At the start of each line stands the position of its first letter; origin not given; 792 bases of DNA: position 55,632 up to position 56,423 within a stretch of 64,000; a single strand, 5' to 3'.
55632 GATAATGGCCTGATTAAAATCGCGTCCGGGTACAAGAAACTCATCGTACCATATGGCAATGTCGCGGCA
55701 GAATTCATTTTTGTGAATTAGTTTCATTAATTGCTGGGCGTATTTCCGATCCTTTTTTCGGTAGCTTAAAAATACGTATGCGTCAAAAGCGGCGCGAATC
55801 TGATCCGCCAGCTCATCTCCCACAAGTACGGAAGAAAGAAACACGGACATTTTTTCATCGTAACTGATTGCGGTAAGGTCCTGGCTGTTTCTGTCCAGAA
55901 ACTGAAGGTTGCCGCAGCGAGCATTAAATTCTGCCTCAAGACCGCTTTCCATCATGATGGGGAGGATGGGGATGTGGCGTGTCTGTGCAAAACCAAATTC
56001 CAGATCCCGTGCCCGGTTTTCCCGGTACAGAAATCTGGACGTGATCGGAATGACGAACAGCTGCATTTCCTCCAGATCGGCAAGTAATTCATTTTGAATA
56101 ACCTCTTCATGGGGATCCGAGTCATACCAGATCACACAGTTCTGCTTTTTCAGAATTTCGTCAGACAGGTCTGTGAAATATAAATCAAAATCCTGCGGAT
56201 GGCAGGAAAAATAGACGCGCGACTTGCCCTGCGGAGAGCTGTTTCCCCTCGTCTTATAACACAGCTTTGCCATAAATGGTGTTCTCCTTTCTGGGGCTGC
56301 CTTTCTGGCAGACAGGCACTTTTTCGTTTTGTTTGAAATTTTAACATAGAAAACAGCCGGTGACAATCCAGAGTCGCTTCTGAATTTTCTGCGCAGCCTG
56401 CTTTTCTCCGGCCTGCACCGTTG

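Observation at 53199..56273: Stand-alone tandem-TIR / Sel1 / TPR protein inserted antisense into a housekeeping block: candidate single-gene sensor-effector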

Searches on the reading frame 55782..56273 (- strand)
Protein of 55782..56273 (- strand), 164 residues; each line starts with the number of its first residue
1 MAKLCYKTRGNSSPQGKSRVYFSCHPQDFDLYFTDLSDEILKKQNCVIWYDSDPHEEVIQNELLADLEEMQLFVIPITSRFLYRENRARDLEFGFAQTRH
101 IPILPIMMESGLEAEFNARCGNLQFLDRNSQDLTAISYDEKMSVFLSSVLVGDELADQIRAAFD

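Call 7: search_protein_families(library=pfam, proteins=[window:55782-56273:-], max_evalue=10)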
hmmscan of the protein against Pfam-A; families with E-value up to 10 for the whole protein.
seq(164 aa): 0 families

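Call 23: predict_structure(alignment_id=A1)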
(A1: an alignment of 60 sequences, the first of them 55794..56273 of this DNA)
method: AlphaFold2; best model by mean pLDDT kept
length: 160 residues; sequences in the alignment: 60
mean_pLDDT: 88.3   pTM: 0.84
mean pLDDT of the five models: 88.3, 88.2, 87.9, 87.5, 86.3
residues with pLDDT >= 90: 114; 70-90: 32; 50-70: 5; < 50: 9
segments of 3 or more residues with pLDDT < 50: 153-160
pLDDT, mean of each block of 10 residues (from residue 1): 84 93 96 96 95 77 91 97 94 94 95 92 87 80 92 49
secondary structure, 60 per line:
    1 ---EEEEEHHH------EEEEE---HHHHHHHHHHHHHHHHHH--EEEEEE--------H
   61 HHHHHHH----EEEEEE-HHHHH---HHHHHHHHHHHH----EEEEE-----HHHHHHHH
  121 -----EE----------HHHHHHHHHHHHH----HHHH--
elements in order: E4-8 E18-22 H26-43 E46-51 H60-67 E72-77 H79-83 H87-98 E103-107 H113-120 H138-150 H155-158

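Call 25: fold_search(model_id=the predicted structure, library=pdb)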
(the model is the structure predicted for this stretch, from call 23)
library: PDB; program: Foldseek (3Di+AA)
matches with E <= 10: 1731; with E <= 0.001: 17
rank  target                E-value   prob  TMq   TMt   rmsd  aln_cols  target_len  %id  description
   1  4c6t_B                5.5e-05  1.00  0.49  0.47   5.1       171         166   13  Crystal structure of the RPS4 and RRS1 TIR domain heterodimer (released 2014-05-28)
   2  4c6r_A                8.6e-05  1.00  0.51  0.50   4.9       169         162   14  Crystal structure of the TIR domain from the Arabidopsis Thaliana disease resistance protein RPS4 (released 2014-05-28)
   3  4c6t_D                1.1e-04  1.00  0.49  0.48   5.1       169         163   12  Crystal structure of the RPS4 and RRS1 TIR domain heterodimer (released 2014-05-28)
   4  4c6s                  1.9e-04  1.00  0.55  0.60   4.7       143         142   15  Crystal structure of the TIR domain from the Arabidopsis Thaliana disease resistance protein RRS1 (released 2014-05-28)
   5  4lzp_D                2.8e-04  1.00  0.54  0.63   4.5       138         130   18  Structure of the TIR domain of the immunosuppressor BtpA from Brucella (released 2013-11-06)
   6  6y3x_A                3.0e-04  1.00  0.45  0.13   6.2       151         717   14  Crystal structure of the Francisella novicida lysine decarboxylase LdcF (released 2021-01-27)
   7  8q6q_D                4.4e-04  1.00  0.54  0.52   5.7       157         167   15  Structure of human immunity related GTPase Q in complex with GABARAPL2. (released 2024-08-28)
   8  7djt_A                4.7e-04  1.00  0.57  0.17   4.7       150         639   13  Human SARM1 inhibitory state bounded with inhibitor dHNN (released 2021-05-19)
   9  3h16_D                6.2e-04  1.00  0.55  0.65   4.2       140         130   14  Crystal structure of a bacteria TIR domain, PdTIR from Paracoccus denitrificans (released 2009-06-16)
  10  4lqc_A                6.2e-04  1.00  0.52  0.62   4.8       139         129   14  The crystal structures of the Brucella protein TcpB and the TLR adaptor protein TIRAP show structural differences in m (released 2013-12-04)
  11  7vu8                  6.2e-04  1.00  0.55  0.53   7.2       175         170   14  L7-Tir domain with bound ligand (released 2022-06-01)
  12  4c7m_A                6.6e-04  1.00  0.54  0.63   4.8       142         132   15  The crystal structure of TcpB or BtpA TIR domain (released 2013-12-04)
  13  6o0q_A                7.5e-04  1.00  0.52  0.58   5.4       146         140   12  Crystal structure of the TIR domain from human SARM1 in complex with ribose (released 2019-09-04)
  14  7uxu_A                8.0e-04  1.00  0.58  0.67   4.4       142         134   13  CryoEM structure of the TIR domain from AbTir in complex with 3AD (released 2022-09-07)
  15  9mw2_B                8.0e-04  1.00  0.53  0.60   5.4       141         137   13  Structure of SARM1 TIR domain bound to G6831 (released 2026-02-04)
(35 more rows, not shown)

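Call 26: find_related_loci(query=A1, collection=genome_contigs, flank=8000)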
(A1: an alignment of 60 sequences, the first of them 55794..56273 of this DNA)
Query A1 (160 aa) in genome_contigs; peptide patterns used: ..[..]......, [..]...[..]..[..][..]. (x = any residue, [..] = any of these).
599 stretches matched a pattern (row limit reached: there are more); 360 encode a relative of the query (tblastn E <= 1e-3); the best 80 are kept; 79 distinct loci.
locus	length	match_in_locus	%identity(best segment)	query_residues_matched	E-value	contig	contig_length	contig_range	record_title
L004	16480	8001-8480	88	1-160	1e-98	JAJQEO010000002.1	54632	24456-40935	MAG: Lachnospiraceae bacterium isolate MI.9_6 NODE_71_length_54632_cov_22.634406, whole genome shotgun sequence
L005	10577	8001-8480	59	1-160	2e-65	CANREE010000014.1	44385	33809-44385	MAG: uncultured Lachnospiraceae bacterium isolate Lapin-025__bin37 genome assembly, contig: Lapin-025__NODE_576_length_4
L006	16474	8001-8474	61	3-160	6e-64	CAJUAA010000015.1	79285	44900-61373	MAG TPA_asm: uncultured Lachnospiraceae bacterium isolate MGBC121754 genome assembly, contig: MGBC121754.15, whole genom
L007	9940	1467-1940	61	1-160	7e-64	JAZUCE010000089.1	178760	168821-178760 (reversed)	MAG: Faecalimonas sp. isolate T1900045314_YK20190003.MAGScoT_cleanbin_000053 SGB_6275_k141_1231133, whole genome shotgun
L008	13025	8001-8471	61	1-160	2e-63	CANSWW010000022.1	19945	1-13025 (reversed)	MAG TPA_asm: uncultured Lachnospiraceae bacterium isolate SRR13921779_bin.126_metawrap_v1.3_MAG genome assembly, contig:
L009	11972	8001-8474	58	3-160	2e-62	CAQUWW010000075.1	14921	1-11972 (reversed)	MAG TPA_asm: uncultured Acetatifactor sp. isolate MGBC129241 genome assembly, contig: MGBC129241.75, whole genome shotgu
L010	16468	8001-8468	59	4-160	2e-62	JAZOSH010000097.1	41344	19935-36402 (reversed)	MAG: Eubacteriales bacterium isolate T1900045546_YK20190240.MAGScoT_cleanbin_000004 SGB_7845_k141_51782, whole genome sh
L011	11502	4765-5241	59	1-160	5e-61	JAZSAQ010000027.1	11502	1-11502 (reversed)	MAG: Lawsonibacter sp. isolate T1900044934_TS20190400.MAGScoT_cleanbin_000024 SGB_3434_k141_2158685, whole genome shotgu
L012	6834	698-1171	60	1-160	2e-60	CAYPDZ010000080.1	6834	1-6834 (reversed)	MAG TPA_asm: uncultured Muribaculaceae bacterium isolate SRP225648_co1_168 genome assembly, contig: NODE_28433_length_68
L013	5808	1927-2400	58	3-160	5e-60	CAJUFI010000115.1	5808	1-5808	MAG TPA_asm: uncultured Acetatifactor sp. isolate MGBC130773 genome assembly, contig: MGBC130773.115, whole genome shotg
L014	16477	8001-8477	57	4-160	1e-59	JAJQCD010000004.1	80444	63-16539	MAG: Clostridiales bacterium isolate C.6_2 NODE_55_length_80444_cov_13.610743, whole genome shotgun sequence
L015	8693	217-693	58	1-160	7e-60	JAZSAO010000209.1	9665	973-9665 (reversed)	MAG: Faecousia sp. isolate T1900044934_TS20190400.MAGScoT_cleanbin_000042 SGB_3436_k141_2752572, whole genome shotgun se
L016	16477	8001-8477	58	1-160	1e-59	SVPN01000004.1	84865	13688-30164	MAG: Oscillospiraceae bacterium isolate SIG592 NODE_6841_length_84865_cov_2.342668, whole genome shotgun sequence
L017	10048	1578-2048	57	3-160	3e-59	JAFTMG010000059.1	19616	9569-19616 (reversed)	MAG: Clostridia bacterium isolate RGIG3947 Roe_deer_Cecum-3__c216438, whole genome shotgun sequence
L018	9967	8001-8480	57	1-160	8e-59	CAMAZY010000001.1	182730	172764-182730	MAG: uncultured Clostridia bacterium isolate SRR17382103_bin.55_metaWRAP_v1.3_MAG genome assembly, contig: ERZ10544652.1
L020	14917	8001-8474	57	1-160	5e-59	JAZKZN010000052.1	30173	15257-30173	MAG: Faecousia sp. isolate T1900045088_TC20190082.MAGScoT_cleanbin_000010 SGB_4693_k141_1938772, whole genome shotgun se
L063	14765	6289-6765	53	1-160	4e-53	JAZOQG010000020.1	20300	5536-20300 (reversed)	MAG: Clostridia bacterium isolate T1900045569_YK20190263.MAGScoT_cleanbin_000010 SGB_7961_k141_3974636, whole genome sho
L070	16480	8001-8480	50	2-160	1e-52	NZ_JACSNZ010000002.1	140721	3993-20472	Pseudoflavonifractor capillosus strain An386a An386a_contig-110_1, whole genome shotgun sequence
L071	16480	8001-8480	53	4-160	1e-52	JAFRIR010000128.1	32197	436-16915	MAG: Flexilinea sp. isolate RGIG2505 Goat_Jejunum-3__c377964, whole genome shotgun sequence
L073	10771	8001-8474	51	3-160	1e-50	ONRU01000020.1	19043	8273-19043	uncultured Lachnospiraceae bacterium isolate RUG578 genome assembly, contig: scaffold_1186, whole genome shotgun sequenc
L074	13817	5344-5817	57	3-160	8e-52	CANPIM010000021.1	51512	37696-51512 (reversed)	MAG TPA_asm: uncultured Lachnospiraceae bacterium isolate SRR15730553_bin.63_metawrap_v1.3_MAG genome assembly, contig:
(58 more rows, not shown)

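Call 31: search_protein_families(library=pfam, proteins=[L073:5789-7969:+, L063:9996-11744:+, L074:2852-4543:+], max_evalue=0.01)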
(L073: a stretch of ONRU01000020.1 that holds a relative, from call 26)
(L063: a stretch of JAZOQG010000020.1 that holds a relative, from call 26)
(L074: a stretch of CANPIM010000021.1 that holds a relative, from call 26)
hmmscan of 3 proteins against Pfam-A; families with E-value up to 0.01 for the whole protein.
L073:5789-7969:+ (726 aa): 0 families

L063:9996-11744:+ (582 aa): 1 family
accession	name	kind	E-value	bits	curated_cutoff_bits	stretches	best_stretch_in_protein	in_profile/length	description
PF02026.21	RyR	-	0.00014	22.5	27.4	1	526-579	22-75/91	RyR domain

L074:2852-4543:+ (563 aa): 3 families
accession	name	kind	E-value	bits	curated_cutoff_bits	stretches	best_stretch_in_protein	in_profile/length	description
PF09820.16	AAA-ATPase_like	-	2e-48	165.3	26.1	1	7-229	2-201/201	Predicted AAA-ATPase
PF08011.17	PDDEXK_9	-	1.3e-18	67.3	25.5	1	455-560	2-103/105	PD-(D/E)XK nuclease superfamily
PF13387.12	Lnb_N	-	0.0096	15.9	22.2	0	366-404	85-122/175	Lnb N-terminal periplasmic domain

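Call 43: search_solved_structures(query=A3, max_evalue=10, show_alignments=4)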
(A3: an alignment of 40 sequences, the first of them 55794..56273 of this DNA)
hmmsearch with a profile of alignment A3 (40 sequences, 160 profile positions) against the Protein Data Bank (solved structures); distinct sequences matched with E-value up to 10: 4.
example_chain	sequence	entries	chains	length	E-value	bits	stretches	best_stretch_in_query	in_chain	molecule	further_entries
5n5y_Q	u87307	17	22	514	0.039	17.1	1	57-130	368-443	RNA polymerase I-specific transcription initiation factor RRN7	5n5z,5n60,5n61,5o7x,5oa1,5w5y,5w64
3fd2_A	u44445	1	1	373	0.062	16.5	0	117-148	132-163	Site-specific DNA endonuclease I-MsoI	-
6xu6_CL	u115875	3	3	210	1.2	12.3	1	54-122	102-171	60S ribosomal protein L13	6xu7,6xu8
4v6w_CL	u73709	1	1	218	1.3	12.2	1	54-122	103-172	60S ribosomal protein L13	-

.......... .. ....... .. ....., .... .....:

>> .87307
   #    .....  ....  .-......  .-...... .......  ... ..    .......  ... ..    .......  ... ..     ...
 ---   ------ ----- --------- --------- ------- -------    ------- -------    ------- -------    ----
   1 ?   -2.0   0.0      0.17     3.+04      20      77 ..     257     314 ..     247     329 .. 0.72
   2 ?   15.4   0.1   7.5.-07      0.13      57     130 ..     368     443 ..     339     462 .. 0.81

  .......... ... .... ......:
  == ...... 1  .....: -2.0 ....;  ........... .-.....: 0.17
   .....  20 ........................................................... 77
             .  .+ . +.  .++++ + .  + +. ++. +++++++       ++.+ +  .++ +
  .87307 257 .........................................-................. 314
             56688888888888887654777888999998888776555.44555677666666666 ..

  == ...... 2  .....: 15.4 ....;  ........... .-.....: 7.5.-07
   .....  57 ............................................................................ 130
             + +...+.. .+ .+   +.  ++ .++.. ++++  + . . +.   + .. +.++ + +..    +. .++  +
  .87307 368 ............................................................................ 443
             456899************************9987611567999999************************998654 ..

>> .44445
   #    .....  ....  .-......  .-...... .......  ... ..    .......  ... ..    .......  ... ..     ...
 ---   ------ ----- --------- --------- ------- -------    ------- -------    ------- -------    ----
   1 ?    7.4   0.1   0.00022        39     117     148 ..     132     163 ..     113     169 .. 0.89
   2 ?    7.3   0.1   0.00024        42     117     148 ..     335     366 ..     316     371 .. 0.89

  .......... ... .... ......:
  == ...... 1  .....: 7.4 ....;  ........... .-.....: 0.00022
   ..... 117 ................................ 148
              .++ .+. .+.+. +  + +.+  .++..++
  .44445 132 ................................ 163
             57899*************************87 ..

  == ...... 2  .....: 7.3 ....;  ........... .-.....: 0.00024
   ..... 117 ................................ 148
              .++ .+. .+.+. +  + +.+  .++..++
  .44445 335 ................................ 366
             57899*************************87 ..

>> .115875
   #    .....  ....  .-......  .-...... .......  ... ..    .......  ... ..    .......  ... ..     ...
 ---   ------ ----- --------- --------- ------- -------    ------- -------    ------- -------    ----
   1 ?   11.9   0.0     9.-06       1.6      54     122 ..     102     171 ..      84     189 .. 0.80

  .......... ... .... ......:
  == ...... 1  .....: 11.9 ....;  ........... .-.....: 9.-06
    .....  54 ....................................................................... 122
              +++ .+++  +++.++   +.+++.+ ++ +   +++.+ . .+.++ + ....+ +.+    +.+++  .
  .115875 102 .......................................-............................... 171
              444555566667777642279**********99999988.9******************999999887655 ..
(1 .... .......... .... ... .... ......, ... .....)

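Call 58: find_related_loci(query=A1, collection=viral_contigs, flank=8000)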
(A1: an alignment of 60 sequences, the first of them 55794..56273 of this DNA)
Query A1 (160 aa) in viral_contigs; peptide patterns used: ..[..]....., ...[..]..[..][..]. (x = any residue, [..] = any of these).
56 stretches matched a pattern; 2 encode a relative of the query (tblastn E <= 1e-3); 2 distinct loci.
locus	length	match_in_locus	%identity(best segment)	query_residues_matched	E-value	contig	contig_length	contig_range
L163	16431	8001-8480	46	1-160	2e-51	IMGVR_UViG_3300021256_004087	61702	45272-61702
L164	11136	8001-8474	47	6-160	1e-45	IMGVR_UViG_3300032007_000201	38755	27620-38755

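Call 73: search_protein_families(library=padloc, alignment_id=A6, max_evalue=0.00001)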
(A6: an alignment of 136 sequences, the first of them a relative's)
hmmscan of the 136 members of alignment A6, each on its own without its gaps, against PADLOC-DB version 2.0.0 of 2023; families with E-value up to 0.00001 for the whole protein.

A. member 1, L004:6812-7768:- (318 aa): 0 families

B. families by the number of members that match (of 136 scanned): 72 families (the first 25 are shown)
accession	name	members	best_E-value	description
PDLC04140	mad8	5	9.6e-25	mads_8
PDLC04135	mad3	3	4e-51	mads_3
PDLC02914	ATPase-Toprim_I-B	3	2.6e-08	-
PDLC01895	CARF4--CARF_PDDEXK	2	7.4e-34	-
PDLC01884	CARF4--CARF_PDDEXK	2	5.5e-25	-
PDLC01881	CARF4--CARF_PDDEXK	2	8e-25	-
PDLC01880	CARF4--CARF_PDDEXK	2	5.7e-24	-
PDLC02980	AriA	2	1.2e-17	-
PDLC01619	Csx1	2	6.6e-17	CAS-III; associated_signaling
PDLC02203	MzaA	2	1.5e-15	-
PDLC01037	Csx1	2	2.5e-13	ARF+Nuclease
PDLC01890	CARF4--CARF_PDDEXK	2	1.5e-12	-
PDLC04164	AriA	2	2.3e-11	-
PDLC01968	CARF_PDDEXK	2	3.7e-11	-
PDLC03878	NsnB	2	2.3e-10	-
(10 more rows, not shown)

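Call 74: search_protein_families(library=pfam, alignment_id=A6, max_evalue=0.00001)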
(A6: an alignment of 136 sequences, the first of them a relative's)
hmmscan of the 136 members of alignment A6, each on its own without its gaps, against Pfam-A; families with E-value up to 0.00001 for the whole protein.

A. member 1, L004:6812-7768:- (318 aa): 1 family
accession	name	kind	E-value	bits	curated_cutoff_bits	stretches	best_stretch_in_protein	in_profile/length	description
PF01177.27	Asp_Glu_race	-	2.3e-25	90.1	31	1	27-194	1-163/211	Asp/Glu/Hydantoin racemase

B. families by the number of members that match (of 136 scanned): 166 families (the first 25 are shown)
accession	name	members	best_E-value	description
PF00005.33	ABC_tran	3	4.3e-58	ABC transporter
PF13191.12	AAA_16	3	1.1e-10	AAA ATPase domain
PF02463.25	SMC_N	3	1.9e-10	RecF/RecN/SMC N terminal domain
PF13238.12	AAA_18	3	6e-09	AAA domain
PF13189.12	Cytidylate_kin2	2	4e-52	Cytidylate kinase-like family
PF09479.16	Flg_new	2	2.7e-49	Listeria-Bacteroides repeat domain (List_Bact_rpt)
PF00326.27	Peptidase_S9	2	2.1e-41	Prolyl oligopeptidase family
PF01156.24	IU_nuc_hydro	2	4.2e-28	Inosine-uridine preferring nucleoside hydrolase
PF08011.17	PDDEXK_9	2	3.9e-18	PD-(D/E)XK nuclease superfamily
PF02518.31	HATPase_c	2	5.6e-18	Histidine kinase-, DNA gyrase B-, and HSP90-like ATPase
PF13304.12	AAA_21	2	2.8e-17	AAA domain, putative AbiEii toxin, Type IV TA system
PF01751.28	Toprim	2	8.4e-16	Toprim domain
PF13472.12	Lipase_GDSL_2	2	4.8e-14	GDSL-like Lipase/Acylhydrolase family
PF13401.12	AAA_22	2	1.2e-13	AAA domain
PF00657.28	Lipase_GDSL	2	3e-13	GDSL-like Lipase/Acylhydrolase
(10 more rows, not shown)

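Call 75: search_protein_representatives(protein=window:55794-56273:-)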
Query: 160 residues. Proteins with E-value up to 0.001 (for the whole library): 2051; up to 1e-10: 1717; up to 1e-30: 858. The best 150 are listed.
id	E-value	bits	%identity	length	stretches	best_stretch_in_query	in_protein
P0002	1.7e-93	327.0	67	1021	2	1-160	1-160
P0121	4.1e-78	277.1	41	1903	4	3-160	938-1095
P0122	2.2e-62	226.0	47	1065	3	1-160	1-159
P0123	5.5e-62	224.7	53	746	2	1-160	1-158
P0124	3.2e-61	222.2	49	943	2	1-160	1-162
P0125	1.3e-59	217.0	53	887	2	1-160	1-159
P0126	4.9e-59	215.1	50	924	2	1-160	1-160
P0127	1.1e-58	214.0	50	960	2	4-160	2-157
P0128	2.5e-58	212.8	52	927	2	1-160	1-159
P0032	4.6e-58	212.0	50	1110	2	2-160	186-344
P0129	5.9e-58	211.6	52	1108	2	1-160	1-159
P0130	9.2e-58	211.0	51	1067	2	3-160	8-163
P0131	1.3e-57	210.5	51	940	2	1-160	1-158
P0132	1.7e-57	210.1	52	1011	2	2-160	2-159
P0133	1.9e-56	206.7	50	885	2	1-160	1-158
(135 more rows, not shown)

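Call 83: search_protein_families(library=padloc, proteins=[L073:5789-7969:+, L071:11415-13604:+, L070:11589-13580:-, L063:9996-11744:+, L020:6170-7963:+], max_evalue=0.01)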
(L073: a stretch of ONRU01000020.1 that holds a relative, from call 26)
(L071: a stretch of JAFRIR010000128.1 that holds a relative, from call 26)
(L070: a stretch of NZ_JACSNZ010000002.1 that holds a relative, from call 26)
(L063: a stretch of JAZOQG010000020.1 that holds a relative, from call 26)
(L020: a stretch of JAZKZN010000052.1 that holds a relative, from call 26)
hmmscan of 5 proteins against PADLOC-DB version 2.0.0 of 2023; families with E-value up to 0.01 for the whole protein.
L073:5789-7969:+ (726 aa): 0 families

L071:11415-13604:+ (729 aa): 0 families

L070:11589-13580:- (663 aa): 0 families

L063:9996-11744:+ (582 aa): 0 families

L020:6170-7963:+ (597 aa): 0 families

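Call 84: search_solved_structures(query=L073:5789-7969:+, max_evalue=1)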
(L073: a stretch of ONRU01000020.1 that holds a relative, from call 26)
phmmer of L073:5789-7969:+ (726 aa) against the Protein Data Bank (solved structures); distinct sequences matched with E-value up to 1: 0.
